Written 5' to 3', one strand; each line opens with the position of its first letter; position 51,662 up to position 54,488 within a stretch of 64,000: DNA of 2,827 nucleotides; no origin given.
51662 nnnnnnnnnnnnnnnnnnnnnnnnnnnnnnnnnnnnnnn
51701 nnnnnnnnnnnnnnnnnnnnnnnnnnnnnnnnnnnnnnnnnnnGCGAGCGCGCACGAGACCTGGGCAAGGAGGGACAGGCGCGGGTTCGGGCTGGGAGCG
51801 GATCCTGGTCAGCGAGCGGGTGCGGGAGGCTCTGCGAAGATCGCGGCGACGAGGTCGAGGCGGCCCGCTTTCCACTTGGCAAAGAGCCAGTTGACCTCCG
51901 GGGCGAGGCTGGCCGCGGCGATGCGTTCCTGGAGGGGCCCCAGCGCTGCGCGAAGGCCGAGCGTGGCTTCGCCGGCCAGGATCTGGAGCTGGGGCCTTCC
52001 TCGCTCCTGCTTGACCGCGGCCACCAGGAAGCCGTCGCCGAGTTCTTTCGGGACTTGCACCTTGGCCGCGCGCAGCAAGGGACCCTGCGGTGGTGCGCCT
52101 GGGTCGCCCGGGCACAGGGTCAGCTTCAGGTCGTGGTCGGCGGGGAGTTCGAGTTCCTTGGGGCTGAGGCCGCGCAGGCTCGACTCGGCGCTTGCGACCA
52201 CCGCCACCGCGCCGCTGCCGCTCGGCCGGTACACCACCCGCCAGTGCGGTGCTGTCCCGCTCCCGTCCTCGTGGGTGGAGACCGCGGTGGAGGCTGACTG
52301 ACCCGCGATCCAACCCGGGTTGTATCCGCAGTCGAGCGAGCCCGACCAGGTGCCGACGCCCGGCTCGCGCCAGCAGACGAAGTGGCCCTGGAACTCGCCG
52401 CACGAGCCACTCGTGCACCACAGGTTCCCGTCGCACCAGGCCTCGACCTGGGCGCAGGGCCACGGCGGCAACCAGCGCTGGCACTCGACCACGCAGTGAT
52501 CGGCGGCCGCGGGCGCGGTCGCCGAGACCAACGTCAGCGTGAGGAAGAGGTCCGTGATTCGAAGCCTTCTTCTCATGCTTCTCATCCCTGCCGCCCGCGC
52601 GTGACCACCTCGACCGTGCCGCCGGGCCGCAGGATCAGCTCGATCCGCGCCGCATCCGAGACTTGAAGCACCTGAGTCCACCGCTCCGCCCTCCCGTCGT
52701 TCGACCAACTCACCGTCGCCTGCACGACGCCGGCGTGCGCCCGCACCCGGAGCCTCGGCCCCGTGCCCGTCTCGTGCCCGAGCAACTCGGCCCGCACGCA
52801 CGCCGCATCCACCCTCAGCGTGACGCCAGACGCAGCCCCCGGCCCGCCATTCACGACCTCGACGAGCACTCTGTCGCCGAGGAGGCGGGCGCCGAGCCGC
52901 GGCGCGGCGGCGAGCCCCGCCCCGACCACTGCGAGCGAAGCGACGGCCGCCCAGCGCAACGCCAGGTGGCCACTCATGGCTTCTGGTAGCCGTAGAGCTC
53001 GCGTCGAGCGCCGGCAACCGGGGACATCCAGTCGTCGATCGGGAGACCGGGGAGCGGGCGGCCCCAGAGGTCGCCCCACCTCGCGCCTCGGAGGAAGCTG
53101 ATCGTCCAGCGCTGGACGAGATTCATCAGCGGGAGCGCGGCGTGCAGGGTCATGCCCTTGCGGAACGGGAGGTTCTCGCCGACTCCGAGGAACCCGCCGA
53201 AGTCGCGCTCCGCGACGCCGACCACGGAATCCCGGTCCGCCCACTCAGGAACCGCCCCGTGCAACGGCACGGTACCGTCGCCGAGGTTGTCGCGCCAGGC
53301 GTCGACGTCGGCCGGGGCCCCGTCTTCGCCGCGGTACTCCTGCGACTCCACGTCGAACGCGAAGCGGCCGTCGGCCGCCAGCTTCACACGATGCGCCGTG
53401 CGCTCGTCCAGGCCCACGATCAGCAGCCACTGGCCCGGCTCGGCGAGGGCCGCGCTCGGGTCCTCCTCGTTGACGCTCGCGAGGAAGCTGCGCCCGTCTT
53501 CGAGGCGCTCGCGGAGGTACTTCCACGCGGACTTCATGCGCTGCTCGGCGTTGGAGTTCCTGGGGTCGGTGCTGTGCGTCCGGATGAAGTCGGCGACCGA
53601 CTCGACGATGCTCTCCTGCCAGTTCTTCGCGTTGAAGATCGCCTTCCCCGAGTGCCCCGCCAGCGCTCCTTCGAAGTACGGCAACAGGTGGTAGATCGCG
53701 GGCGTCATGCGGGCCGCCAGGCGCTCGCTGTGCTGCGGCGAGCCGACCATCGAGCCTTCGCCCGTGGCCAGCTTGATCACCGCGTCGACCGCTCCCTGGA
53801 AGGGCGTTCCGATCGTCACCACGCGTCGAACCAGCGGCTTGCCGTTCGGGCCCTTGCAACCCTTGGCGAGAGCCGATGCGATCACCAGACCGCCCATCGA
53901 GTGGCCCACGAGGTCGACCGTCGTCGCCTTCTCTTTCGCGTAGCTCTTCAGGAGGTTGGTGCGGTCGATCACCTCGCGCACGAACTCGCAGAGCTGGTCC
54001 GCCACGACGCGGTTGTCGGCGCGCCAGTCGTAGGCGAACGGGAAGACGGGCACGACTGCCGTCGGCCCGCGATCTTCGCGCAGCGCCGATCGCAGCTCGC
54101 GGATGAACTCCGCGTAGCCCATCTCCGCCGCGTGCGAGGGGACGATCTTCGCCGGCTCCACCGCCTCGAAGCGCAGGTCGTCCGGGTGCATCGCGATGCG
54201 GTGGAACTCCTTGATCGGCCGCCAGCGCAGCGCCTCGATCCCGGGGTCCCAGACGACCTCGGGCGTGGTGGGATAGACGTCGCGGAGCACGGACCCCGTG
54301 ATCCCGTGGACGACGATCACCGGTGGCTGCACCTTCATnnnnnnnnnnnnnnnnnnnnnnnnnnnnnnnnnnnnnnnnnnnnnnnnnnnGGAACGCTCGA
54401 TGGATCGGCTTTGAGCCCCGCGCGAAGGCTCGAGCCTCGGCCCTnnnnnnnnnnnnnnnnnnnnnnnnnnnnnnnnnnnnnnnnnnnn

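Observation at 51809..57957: Seven-gene co-directional cluster: secreted 10-Cys peptide, TlpA-like oxidoreductase, orphan duplicated FtsX permease, lipase and two more secreted proteins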

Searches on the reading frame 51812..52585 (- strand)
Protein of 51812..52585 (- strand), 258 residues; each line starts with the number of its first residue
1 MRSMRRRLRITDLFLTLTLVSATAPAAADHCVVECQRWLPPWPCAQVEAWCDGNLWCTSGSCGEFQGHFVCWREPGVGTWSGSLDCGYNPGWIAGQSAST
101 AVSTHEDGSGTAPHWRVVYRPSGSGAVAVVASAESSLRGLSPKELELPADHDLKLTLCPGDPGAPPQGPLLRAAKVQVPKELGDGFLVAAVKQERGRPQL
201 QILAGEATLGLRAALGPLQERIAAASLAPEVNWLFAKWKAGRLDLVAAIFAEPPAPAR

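Call 6: search_protein_families(library=pfam, max_evalue=0.1, proteins=[window:51812-52585:-])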
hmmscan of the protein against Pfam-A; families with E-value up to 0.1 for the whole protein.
window:51812-52585:- (258 aa): 0 families

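Call 7: search_protein_families(library=ncbifam, max_evalue=0.1, proteins=[window:51812-52585:-])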
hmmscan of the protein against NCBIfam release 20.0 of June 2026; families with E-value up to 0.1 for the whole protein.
window:51812-52585:- (258 aa): 0 families

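Call 50: find_homologous_proteins(query=window:51812-52585:-, max_evalue=0.001)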
Query window:51812-52585:- (258 aa): 6 proteins with E <= 0.001 among 6470 candidates.
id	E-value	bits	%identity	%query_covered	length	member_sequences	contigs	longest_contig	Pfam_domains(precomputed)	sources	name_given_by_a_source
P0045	2.6e-170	583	100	99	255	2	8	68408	-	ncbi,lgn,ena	-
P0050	1.1e-166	571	97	100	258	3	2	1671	-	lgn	-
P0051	1.1e-141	489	84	99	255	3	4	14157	-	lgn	-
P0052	1.1e-133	463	83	92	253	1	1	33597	-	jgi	jgi:hypothetical protein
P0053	7.9e-106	371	80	82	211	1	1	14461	-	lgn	-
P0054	2.2e-60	222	62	66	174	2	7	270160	-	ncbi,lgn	-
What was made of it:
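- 51809..52585 (-): g7: 258-aa secreted protein with an 8-Cys N-terminal module and one further Cys. Its start forms an ATGA overlap with the g6 stop. It is restricted to this lineage. Homologues have 62% identity or more only (call 50).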

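Call 51: find_encoding_contigs(protein=P0054, flank=10000, max_places=3)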
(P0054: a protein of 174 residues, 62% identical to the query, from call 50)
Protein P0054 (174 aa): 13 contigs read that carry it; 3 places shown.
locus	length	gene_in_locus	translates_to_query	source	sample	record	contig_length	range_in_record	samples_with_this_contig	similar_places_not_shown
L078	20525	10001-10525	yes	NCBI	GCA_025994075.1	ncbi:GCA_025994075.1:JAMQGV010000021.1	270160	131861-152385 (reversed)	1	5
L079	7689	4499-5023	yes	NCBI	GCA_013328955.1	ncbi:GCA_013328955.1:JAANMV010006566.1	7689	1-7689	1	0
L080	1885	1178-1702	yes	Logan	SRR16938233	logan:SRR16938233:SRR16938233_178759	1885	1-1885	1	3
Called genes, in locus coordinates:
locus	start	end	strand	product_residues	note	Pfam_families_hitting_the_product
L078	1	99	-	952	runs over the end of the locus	PF13181:TPR_8 (faint), PF00515:TPR_1 (faint), PF13424:TPR_12, PF17874:TPR_MalT, PF13424:TPR_12, PF12770:CHAT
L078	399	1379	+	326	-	PF25021:TEN_NHL (faint), PF24684:Vgb_lyase, PF01436:NHL (weak)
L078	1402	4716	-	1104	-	PF01433:Peptidase_M1, PF04389:Peptidase_M28, PF01546:Peptidase_M20, PF00595:PDZ, PF13180:PDZ_2, PF17820:PDZ_6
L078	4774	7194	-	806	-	PF12704:MacB_PCD, PF02687:FtsX, PF12704:MacB_PCD, PF02687:FtsX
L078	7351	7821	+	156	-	PF05099:TerB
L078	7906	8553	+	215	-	-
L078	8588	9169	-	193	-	PF00121:TIM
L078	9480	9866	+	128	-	-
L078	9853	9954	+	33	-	-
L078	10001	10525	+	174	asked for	-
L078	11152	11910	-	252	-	PF00121:TIM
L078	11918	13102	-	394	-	PF00162:PGK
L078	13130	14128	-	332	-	PF00044:Gp_dh_N, PF02800:Gp_dh_C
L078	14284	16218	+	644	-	PF00989:PAS, PF08448:PAS_4, PF13188:PAS_8 (weak), PF13426:PAS_9, PF08447:PAS_3, PF00512:HisKA, PF02518:HATPase_c, PF00072:Response_reg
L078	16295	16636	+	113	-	PF03551:PadR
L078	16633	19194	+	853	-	PF12704:MacB_PCD, PF02687:FtsX, PF12704:MacB_PCD, PF02687:FtsX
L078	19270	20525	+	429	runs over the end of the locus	PF04413:Glycos_transf_N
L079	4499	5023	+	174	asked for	-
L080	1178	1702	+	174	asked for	-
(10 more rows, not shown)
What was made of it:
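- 52582..52977 (-): g6: 131-aa protein with an N-terminal hydrophobic anchor or signal. Its start forms an ATGA overlap with the g5 stop. No family assigned. A g6-like 128-aa gene precedes the g7 homologue in L078 (call 51).
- Closest known: ADOP family. Different: ADOPs are typically next to PadR-type regulators, as seen in L078 (call 51). g4 is instead in a peptide/oxidoreductase cassette.
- ADOP genes are common in these genomes: L078 carries two unrelated copies within 20 kb (call 51).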

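Call 52: find_encoding_contigs(protein=P0053, flank=10000, max_places=2)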
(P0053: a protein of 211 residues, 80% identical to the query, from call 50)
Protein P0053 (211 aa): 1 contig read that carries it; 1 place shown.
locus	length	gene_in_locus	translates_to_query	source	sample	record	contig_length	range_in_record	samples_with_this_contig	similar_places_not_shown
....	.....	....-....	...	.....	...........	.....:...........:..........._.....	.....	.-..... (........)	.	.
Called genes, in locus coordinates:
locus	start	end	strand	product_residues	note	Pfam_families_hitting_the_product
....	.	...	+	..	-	?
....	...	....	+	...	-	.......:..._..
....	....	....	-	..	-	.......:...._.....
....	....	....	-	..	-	-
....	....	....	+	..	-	-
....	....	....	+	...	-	-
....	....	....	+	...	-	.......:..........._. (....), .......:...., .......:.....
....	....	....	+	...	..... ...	-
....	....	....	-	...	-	-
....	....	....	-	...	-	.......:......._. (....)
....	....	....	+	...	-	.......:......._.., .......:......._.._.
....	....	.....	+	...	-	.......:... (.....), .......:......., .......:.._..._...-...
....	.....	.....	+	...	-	-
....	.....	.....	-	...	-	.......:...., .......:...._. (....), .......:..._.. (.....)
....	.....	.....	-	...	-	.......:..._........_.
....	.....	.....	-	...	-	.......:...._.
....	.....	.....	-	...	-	?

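Call 74: search_protein_families(library=padloc, max_evalue=0.01, proteins=[window:51812-52585:-])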
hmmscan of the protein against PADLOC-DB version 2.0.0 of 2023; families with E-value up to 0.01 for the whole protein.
window:51812-52585:- (258 aa): 0 families
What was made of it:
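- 51809..52585 (-): No Pfam, NCBIfam or PADLOC hit (calls 6, 7, 74).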

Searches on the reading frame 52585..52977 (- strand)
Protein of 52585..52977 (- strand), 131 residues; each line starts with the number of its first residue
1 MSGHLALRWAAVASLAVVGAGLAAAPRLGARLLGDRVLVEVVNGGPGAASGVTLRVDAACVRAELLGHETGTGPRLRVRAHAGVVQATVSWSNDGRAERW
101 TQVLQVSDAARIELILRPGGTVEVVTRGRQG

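Call 6: search_protein_families(library=pfam, max_evalue=0.1, proteins=[window:52585-52977:-])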
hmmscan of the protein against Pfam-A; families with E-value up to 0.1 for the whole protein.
window:52585-52977:- (131 aa): 1 family
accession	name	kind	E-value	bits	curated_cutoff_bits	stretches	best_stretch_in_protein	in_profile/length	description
PF08922.17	DUF1905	-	0.04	14.4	24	1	62-124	24-79/81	Domain of unknown function (DUF1905)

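Call 7: search_protein_families(library=ncbifam, max_evalue=0.1, proteins=[window:52585-52977:-])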
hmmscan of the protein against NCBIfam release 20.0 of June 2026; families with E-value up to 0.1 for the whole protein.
window:52585-52977:- (131 aa): 0 families

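Call 74: search_protein_families(library=padloc, max_evalue=0.01, proteins=[window:52585-52977:-])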
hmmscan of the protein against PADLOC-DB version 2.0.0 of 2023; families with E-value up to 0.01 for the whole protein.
window:52585-52977:- (131 aa): 0 families

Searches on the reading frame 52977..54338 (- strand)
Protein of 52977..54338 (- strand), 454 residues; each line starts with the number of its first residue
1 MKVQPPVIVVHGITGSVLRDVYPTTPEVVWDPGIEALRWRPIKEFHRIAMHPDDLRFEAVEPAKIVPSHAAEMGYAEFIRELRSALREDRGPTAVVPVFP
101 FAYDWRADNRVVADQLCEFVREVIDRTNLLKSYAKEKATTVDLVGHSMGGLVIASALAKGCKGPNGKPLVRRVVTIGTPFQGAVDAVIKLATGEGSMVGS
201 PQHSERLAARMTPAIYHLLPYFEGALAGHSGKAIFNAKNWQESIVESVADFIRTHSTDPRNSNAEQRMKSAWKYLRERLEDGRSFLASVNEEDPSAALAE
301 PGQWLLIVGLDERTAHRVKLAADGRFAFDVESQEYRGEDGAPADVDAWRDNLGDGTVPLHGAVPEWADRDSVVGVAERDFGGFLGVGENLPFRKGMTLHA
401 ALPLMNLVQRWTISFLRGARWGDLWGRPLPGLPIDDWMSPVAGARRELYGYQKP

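Call 6: search_protein_families(library=pfam, max_evalue=0.1, proteins=[window:52977-54338:-])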
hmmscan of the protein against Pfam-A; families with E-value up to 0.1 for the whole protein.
window:52977-54338:- (454 aa): 10 families
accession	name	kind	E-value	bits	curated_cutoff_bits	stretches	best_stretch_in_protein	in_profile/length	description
PF02450.21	LCAT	-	2.8e-12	47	21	1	98-281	87-257/392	Lecithin:cholesterol acyltransferase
PF07819.20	PGAP1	-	8.1e-08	32.7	24.3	1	110-184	63-133/233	PGAP1-like alpha/beta domain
PF12697.13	Abhydrolase_6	-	4.4e-07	31.2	26.3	1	102-321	32-187/217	Alpha/beta hydrolase family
PF24096.1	DUF7379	-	6.4e-05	23.4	33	1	129-184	60-116/191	Domain of unknown function (DUF7379)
PF06028.17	DUF915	-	0.0002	21.3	22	1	138-184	102-147/255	Alpha/beta hydrolase of unknown function (DUF915)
PF05057.20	DUF676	-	0.00024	21.1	20.3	1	110-165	56-104/217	Putative serine esterase (DUF676)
PF00561.26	Abhydrolase_1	-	0.00029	21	25.8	1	141-182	71-108/245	alpha/beta hydrolase fold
PF02089.21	Palm_thioest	-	0.00046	20.4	26.8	1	119-187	57-117/254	Palmitoyl protein thioesterase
PF01674.24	Lipase_2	-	0.0035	17.3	20.3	1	98-195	35-125/219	Lipase (class 2)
PF12146.15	Hydrolase_4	-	0.033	13.9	27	1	113-159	52-96/239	Serine aminopeptidase, S33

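Call 7: search_protein_families(library=ncbifam, max_evalue=0.1, proteins=[window:52977-54338:-])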
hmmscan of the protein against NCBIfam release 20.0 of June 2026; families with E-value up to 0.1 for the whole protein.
window:52977-54338:- (454 aa): 1 family
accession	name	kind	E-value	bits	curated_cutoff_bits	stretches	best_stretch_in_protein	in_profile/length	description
NF011457.0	PRK14875.1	equivalog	0.03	13.3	307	1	134-159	193-218/372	acetoin dehydrogenase dihydrolipoyllysine-residue acetyltransferase subunit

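Call 58: search_solved_structures(query=window:52977-54338:-, max_evalue=0.01)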
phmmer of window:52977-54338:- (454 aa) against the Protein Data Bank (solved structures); distinct sequences matched with E-value up to 0.01: 0.
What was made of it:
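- Tried and rejected: g5: no sequence relative in the PDB (call 58).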

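Call 74: search_protein_families(library=padloc, max_evalue=0.01, proteins=[window:52977-54338:-])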
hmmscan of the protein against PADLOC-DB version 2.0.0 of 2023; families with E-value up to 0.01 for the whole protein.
window:52977-54338:- (454 aa): 0 families
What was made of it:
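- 52974..54338 (-): g5: 454-aa LCAT/PGAP1-type alpha/beta-hydrolase (GHSMGG) with no signal peptide or TM segment. It belongs to a separate module. No PDB sequence hit and no PADLOC hit (calls 58, 74).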
